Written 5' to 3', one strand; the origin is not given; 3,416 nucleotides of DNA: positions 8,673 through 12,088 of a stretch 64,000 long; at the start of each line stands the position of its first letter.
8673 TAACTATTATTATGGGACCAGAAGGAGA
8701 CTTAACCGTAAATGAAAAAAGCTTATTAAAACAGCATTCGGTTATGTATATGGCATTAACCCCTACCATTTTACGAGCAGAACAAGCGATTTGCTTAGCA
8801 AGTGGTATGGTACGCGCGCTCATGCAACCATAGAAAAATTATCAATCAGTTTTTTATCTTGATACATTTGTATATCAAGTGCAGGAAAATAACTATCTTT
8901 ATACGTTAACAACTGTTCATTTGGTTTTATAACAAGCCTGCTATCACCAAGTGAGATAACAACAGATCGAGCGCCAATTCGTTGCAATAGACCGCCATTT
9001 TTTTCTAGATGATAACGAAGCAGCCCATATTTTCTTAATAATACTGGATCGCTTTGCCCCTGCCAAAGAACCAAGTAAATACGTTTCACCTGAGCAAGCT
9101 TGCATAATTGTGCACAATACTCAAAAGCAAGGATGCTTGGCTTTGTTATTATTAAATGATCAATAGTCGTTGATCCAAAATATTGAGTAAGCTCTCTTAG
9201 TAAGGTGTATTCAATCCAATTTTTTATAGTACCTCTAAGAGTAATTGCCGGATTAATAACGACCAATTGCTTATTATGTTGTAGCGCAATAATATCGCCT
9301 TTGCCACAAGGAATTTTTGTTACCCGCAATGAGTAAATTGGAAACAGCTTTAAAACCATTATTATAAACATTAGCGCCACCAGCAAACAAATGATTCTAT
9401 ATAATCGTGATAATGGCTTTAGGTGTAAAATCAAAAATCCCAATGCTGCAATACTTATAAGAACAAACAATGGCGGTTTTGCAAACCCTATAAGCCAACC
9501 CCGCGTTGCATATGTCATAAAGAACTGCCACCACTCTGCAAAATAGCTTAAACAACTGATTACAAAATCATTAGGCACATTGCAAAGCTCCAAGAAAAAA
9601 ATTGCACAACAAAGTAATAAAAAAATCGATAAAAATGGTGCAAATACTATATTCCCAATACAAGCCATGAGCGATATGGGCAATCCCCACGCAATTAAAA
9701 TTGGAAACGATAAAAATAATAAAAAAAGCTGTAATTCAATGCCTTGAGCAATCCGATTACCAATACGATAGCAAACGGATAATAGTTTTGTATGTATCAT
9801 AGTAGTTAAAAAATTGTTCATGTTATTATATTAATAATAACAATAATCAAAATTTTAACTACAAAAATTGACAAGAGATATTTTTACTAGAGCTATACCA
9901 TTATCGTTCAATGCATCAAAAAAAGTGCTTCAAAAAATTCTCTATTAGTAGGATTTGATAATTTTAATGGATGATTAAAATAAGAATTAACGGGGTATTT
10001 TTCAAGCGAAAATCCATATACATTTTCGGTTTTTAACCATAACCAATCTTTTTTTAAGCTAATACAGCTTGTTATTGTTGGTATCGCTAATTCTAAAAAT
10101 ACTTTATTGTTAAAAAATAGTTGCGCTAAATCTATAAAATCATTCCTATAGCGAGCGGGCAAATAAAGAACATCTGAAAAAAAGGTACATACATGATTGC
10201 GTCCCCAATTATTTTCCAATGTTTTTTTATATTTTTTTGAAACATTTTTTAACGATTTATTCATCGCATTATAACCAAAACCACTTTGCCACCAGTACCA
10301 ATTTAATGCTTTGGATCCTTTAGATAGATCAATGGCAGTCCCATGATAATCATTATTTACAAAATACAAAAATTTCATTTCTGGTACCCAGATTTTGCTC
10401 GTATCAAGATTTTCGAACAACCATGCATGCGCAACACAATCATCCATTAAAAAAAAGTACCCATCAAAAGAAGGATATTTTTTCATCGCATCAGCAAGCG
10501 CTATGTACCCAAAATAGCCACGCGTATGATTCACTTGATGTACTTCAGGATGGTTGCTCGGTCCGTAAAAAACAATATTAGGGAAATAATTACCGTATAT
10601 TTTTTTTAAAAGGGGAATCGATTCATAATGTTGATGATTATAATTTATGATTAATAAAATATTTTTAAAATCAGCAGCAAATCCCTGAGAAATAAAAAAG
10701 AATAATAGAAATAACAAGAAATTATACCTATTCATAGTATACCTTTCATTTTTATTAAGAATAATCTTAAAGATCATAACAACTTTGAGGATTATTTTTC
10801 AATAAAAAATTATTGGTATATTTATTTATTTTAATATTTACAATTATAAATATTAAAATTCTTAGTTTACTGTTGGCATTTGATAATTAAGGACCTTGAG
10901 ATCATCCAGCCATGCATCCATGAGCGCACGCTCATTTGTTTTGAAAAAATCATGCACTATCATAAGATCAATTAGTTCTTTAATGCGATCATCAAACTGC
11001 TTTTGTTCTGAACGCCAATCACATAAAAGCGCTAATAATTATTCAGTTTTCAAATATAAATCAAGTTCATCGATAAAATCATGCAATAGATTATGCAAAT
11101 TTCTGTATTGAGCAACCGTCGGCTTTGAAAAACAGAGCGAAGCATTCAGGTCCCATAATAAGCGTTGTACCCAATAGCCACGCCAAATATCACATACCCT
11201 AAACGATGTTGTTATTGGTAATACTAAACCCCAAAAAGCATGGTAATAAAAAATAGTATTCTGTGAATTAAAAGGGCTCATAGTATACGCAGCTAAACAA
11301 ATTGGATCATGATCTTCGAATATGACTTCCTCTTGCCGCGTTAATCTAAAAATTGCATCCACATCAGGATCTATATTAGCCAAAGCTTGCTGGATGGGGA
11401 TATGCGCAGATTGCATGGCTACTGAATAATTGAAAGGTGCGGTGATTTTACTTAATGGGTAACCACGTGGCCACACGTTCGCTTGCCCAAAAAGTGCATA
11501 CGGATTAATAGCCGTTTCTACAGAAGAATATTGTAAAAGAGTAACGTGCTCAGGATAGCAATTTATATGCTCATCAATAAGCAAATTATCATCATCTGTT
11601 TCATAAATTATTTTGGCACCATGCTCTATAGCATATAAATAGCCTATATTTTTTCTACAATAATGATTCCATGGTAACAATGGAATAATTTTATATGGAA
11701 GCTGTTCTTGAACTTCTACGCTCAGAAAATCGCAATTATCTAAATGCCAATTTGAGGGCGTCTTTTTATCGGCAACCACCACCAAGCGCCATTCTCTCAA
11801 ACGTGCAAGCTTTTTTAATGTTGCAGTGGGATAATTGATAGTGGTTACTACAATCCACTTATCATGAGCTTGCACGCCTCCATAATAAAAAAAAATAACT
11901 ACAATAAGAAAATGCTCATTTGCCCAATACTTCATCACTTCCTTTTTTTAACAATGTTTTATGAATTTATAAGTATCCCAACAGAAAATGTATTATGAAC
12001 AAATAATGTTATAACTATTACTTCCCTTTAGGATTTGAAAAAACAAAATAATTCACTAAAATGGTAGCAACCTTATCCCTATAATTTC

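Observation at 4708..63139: Shared 17-residue motif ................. directly after the signal peptide of five secreted proteins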

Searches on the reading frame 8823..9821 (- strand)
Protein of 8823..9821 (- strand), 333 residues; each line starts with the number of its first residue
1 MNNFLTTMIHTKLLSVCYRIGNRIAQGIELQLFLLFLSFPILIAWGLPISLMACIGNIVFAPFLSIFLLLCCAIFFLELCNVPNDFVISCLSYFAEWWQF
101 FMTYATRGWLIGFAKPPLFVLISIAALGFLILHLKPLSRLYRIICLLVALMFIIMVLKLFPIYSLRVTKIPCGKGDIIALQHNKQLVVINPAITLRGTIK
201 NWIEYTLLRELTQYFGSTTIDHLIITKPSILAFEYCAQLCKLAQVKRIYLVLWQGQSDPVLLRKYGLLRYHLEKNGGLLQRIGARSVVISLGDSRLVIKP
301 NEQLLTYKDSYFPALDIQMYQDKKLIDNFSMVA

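Call 91: search_protein_families(library=pfam, proteins=[window:8823-9821:-], max_evalue=0.001)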
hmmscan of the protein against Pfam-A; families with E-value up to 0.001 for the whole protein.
window:8823-9821:- (333 aa): 0 families

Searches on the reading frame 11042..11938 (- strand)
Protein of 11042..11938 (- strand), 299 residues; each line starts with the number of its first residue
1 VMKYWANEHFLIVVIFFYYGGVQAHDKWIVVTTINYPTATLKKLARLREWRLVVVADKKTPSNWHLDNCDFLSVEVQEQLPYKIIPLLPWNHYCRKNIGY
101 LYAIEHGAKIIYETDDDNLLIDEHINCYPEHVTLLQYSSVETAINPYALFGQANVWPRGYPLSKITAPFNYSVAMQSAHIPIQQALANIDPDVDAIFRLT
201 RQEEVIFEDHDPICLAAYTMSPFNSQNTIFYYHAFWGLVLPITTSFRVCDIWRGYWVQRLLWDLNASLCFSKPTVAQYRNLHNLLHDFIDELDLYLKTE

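Call 91: search_protein_families(library=pfam, proteins=[window:11042-11938:-], max_evalue=0.001)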
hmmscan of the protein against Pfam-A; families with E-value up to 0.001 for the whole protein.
window:11042-11938:- (299 aa): 1 family
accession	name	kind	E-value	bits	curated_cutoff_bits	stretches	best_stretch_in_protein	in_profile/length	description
PF03385.23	STELLO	-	0.00036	19.9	27.8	1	247-295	1-49/387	STELLO glycosyltransferases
